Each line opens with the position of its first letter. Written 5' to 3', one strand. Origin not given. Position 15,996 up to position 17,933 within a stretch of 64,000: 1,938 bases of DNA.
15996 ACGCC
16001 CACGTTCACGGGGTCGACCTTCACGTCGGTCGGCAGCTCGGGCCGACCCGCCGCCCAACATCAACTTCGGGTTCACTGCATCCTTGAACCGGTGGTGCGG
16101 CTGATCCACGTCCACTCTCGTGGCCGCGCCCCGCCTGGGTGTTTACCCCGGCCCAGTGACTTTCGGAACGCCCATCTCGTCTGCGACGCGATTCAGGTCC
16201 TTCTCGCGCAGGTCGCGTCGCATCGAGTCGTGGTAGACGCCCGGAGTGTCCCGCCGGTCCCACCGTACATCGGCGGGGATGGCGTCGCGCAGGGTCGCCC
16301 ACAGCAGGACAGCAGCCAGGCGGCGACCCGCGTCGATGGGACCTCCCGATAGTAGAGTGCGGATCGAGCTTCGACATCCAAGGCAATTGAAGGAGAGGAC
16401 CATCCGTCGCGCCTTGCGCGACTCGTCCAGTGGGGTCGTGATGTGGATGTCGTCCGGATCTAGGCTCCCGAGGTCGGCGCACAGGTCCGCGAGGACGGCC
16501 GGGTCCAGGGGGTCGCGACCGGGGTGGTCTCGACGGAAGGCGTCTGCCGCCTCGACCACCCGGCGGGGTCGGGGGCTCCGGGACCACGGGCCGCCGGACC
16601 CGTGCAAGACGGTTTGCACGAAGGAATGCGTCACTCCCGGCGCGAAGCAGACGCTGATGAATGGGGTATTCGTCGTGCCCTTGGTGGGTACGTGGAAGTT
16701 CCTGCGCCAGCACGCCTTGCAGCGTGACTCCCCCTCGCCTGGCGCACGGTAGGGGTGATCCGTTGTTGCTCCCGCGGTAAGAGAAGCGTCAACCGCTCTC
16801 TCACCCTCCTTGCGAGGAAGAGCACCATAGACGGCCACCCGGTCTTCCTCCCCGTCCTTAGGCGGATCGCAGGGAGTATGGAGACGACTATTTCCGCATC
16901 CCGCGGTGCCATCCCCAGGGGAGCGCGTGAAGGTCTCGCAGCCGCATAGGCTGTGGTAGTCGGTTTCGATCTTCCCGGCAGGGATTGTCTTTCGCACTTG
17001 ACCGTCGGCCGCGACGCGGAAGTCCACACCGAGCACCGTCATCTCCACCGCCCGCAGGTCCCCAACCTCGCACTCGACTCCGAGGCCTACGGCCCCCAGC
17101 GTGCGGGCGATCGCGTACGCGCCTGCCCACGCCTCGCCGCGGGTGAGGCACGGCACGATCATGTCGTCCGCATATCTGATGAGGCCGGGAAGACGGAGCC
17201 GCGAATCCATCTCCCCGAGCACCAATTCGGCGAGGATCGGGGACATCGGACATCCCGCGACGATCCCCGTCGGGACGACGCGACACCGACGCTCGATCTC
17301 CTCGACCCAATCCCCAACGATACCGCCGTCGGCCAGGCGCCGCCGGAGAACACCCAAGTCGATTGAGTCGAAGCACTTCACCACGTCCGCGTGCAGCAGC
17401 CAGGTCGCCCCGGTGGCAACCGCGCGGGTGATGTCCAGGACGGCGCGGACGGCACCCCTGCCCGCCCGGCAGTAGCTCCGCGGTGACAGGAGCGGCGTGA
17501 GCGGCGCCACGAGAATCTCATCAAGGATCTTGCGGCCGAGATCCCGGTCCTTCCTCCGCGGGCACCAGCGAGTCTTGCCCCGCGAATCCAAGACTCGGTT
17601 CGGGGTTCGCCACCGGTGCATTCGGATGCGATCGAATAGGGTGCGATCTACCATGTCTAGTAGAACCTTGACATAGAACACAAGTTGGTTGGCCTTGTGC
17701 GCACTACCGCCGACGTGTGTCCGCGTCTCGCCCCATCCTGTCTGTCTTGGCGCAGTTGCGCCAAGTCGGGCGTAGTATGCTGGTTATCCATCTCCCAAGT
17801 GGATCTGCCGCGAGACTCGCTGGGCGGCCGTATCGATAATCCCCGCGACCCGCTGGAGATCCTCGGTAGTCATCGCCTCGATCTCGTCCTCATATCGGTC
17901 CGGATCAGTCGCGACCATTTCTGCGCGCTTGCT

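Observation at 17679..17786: RT ORF is in frame with the upstream Cys-rich ORF across a single TAA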

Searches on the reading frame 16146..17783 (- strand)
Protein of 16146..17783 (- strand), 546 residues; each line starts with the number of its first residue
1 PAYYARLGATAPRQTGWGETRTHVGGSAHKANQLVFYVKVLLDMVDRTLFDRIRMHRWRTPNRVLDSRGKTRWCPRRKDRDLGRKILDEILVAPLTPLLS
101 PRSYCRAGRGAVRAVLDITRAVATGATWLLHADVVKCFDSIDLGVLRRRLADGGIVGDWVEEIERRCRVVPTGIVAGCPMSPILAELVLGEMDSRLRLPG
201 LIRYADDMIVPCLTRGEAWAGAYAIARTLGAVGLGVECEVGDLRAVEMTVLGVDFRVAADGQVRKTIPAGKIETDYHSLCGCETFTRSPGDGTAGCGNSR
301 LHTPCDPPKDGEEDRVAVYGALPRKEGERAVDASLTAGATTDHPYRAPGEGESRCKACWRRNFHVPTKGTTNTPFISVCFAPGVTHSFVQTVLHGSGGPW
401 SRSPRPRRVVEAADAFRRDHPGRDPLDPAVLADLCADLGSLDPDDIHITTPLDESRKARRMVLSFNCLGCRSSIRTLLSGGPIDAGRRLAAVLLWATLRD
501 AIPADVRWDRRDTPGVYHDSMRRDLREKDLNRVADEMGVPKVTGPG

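Call 7: search_protein_families(library=padloc, proteins=[window:16146-17681:-], max_evalue=1)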
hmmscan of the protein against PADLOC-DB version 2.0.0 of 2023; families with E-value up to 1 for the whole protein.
window:16146-17681:- (512 aa): 42 families (the best 25 are shown)
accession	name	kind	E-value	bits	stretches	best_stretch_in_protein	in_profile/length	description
PDLC01136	RT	-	5.6e-21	73.1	1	43-204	79-239/263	RT (reverse transcriptase)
PDLC01607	RT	-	5.8e-14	50.6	1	35-219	6-159/161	"CAS-I,CAS-II,CAS-III,CAS-IV,CAS-V,CAS-VI; acquisition_associated"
PDLC02063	Cas1_IIIb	-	1.1e-09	35.4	1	44-178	84-230/617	-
PDLC03764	RT_UG26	-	1.2e-08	32.2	1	72-204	107-253/398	DRT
PDLC03779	RT_UG4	-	2.2e-07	28.3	1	64-182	85-218/307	DRT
PDLC03766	Drt9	-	2.2e-07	28.1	1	64-178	128-247/488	DRT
PDLC03759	RT_UG21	-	3.1e-07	27.5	1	87-201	137-256/503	DRT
PDLC03756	RT_UG19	-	3.8e-07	27.6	1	84-176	138-241/562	DRT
PDLC02948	RT_IX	-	3.8e-06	24.2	1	89-176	129-221/317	-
PDLC03760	RT_UG22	-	7.8e-06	23.2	1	88-200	113-230/476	DRT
PDLC03768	Drt3a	-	8.5e-06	23.5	1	94-176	136-223/411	DRT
PDLC02954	RT_VIII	-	1.2e-05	23.1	1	90-174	104-193/323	-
PDLC03752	Drt4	-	1.5e-05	22.5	1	88-186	126-235/467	DRT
PDLC02180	Drt4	-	2.6e-05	21.3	1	89-192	139-253/532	-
PDLC03783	Drt8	-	4.3e-05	21.1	1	96-200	139-249/493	DRT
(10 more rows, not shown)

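Call 9: search_protein_families(library=pfam, proteins=[window:16146-17681:-], max_evalue=1)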
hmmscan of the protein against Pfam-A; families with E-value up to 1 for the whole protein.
window:16146-17681:- (512 aa): 1 family
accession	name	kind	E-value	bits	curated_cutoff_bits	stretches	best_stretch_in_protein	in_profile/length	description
PF00078.32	RVT_1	-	6.2e-14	52.6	29.6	1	40-202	12-184/205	Reverse transcriptase (RNA-dependent DNA polymerase)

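Call 10: search_protein_families(library=ncbifam, proteins=[window:16146-17681:-], max_evalue=1)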
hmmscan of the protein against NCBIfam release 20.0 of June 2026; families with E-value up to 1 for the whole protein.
window:16146-17681:- (512 aa): 4 families
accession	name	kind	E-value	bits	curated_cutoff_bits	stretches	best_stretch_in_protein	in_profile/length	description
TIGR04416.1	group_II_RT_mat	equivalog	2.7e-15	56.4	300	1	51-227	80-273/353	group II intron reverse transcriptase/maturase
NF041749.1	Drt4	equivalog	7.7e-05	21.8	450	1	90-186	134-243/489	antiviral reverse transcriptase Drt4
NF041747.1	Drt3a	equivalog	0.00023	20.6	200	1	93-178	111-206/412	antiviral reverse transcriptase Drt3a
NF038233.2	retron_St85_RT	exception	0.00059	19.2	235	1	92-181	88-185/289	retron St85 family RNA-directed DNA polymerase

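Call 11: find_homologous_proteins(query=window:16146-17681:-)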
Query window:16146-17681:- (512 aa): 1 proteins with E <= 0.001 among 8000 candidates.
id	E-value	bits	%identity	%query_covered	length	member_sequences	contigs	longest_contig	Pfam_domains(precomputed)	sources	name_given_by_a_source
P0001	0.0e+0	1182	100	100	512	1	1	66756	PF00078.33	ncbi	-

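Call 13: find_encoding_contigs(protein=P0001, flank=10000)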
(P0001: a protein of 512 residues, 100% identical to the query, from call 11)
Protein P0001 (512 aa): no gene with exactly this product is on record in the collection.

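Call 22: search_protein_representatives(protein=window:16146-17681:-)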
Query: 512 residues. Proteins with E-value up to 0.001 (for the whole library): 1089; up to 1e-10: 32; up to 1e-30: 1. The best 150 are listed.
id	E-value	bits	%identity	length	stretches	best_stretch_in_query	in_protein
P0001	0.0e+00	1181.5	100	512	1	1-512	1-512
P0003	3.2e-14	68.7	40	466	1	41-234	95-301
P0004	1.7e-13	66.3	37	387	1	42-221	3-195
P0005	3.0e-13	65.4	37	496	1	30-199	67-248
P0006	7.4e-13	64.1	38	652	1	40-203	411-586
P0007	1.0e-12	63.7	42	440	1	33-207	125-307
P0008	1.1e-12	63.6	38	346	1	40-202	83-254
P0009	1.1e-12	63.6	35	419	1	71-227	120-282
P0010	1.1e-12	63.6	38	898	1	14-200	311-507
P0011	1.8e-12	62.9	38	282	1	71-202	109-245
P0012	2.1e-12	62.6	37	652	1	56-234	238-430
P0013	2.7e-12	62.3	37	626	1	40-201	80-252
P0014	3.3e-12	62.0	37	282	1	37-211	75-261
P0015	4.5e-12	61.6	38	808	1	40-200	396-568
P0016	5.8e-12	61.2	38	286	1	39-184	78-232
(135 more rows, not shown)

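Call 26: find_related_loci(query=window:16146-17783:-, collection=genome_contigs, flank=10000)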
Query window:16146-17783:- (546 aa) in genome_contigs; peptide patterns used: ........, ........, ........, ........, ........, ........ (x = any residue, [..] = any of these).
41 stretches matched a pattern; 1 encode a relative of the query (tblastn E <= 1e-3); 1 distinct loci.
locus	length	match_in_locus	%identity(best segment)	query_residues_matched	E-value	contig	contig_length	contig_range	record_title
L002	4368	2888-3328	31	82-215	5e-12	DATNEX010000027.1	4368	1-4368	MAG TPA_asm: Terriglobales bacterium isolate SMAG_U11279 k141_2193813, whole genome shotgun sequence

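Call 27: find_related_loci(query=window:16146-17783:-, collection=metagenome_contigs, flank=10000)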
Query window:16146-17783:- (546 aa) in metagenome_contigs; peptide patterns used: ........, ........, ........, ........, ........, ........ (x = any residue, [..] = any of these).
85 stretches matched a pattern; 2 encode a relative of the query (tblastn E <= 1e-3); 2 distinct loci.
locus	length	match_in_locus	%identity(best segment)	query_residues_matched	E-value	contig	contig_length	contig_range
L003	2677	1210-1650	31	82-215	5e-12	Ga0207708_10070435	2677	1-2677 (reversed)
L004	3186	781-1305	25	49-217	4e-10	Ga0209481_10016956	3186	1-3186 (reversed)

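Call 28: find_related_loci(query=window:16146-17783:-, collection=viral_contigs, flank=10000)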
Query window:16146-17783:- (546 aa) in viral_contigs; peptide patterns used: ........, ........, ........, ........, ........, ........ (x = any residue, [..] = any of these).
No stretch of DNA in the collection matches any of the patterns.

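Call 29: search_protein_families(library=ncbifam, proteins=[window:16146-17783:-], max_evalue=10)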
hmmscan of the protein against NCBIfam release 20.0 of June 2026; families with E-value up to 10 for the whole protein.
window:16146-17783:- (546 aa): 4 families
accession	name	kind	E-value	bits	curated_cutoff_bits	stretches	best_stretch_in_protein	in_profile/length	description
TIGR04416.1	group_II_RT_mat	equivalog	3e-15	56.2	300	1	85-261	80-273/353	group II intron reverse transcriptase/maturase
NF041749.1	Drt4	equivalog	8.8e-05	21.6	450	1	124-220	134-243/489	antiviral reverse transcriptase Drt4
NF041747.1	Drt3a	equivalog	0.00026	20.4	200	1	127-212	111-206/412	antiviral reverse transcriptase Drt3a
NF038233.2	retron_St85_RT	exception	0.00065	19.1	235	1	126-215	88-185/289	retron St85 family RNA-directed DNA polymerase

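Call 30: search_protein_families(library=pfam, proteins=[window:16146-17783:-], max_evalue=10)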
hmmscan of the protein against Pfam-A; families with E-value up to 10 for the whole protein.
window:16146-17783:- (546 aa): 1 family
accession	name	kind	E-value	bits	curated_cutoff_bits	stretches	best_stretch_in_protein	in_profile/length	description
PF00078.32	RVT_1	-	6.8e-14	52.5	29.6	1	74-236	12-184/205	Reverse transcriptase (RNA-dependent DNA polymerase)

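Call 41: search_protein_families(library=pfam, alignment_id=A1, max_evalue=0.001)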
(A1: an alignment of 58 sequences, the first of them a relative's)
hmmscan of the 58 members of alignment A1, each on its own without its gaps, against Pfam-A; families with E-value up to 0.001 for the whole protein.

A. member 1, P0003 (466 aa): 1 family
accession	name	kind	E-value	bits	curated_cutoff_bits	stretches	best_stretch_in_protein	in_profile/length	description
PF00078.32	RVT_1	-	2.6e-37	129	29.6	1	82-287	1-204/205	Reverse transcriptase (RNA-dependent DNA polymerase)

B. families by the number of members that match (of 58 scanned): 6 families
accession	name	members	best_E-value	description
PF00078.32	RVT_1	58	3.9e-41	Reverse transcriptase (RNA-dependent DNA polymerase)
PF01867.21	Cas_Cas1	18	9.7e-93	CRISPR associated protein Cas1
PF10040.14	CRISPR_Cas6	9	1.9e-08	CRISPR-associated endoribonuclease Cas6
PF08388.16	GIIM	6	3.2e-14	Group II intron, maturase-specific domain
PF22548.2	AEP-TOTE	4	4.5e-22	TOTE conflict system, Archaeo-Eukaryotic Primase domain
PF00680.25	RdRP_1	1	0.00064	Viral RNA-dependent RNA polymerase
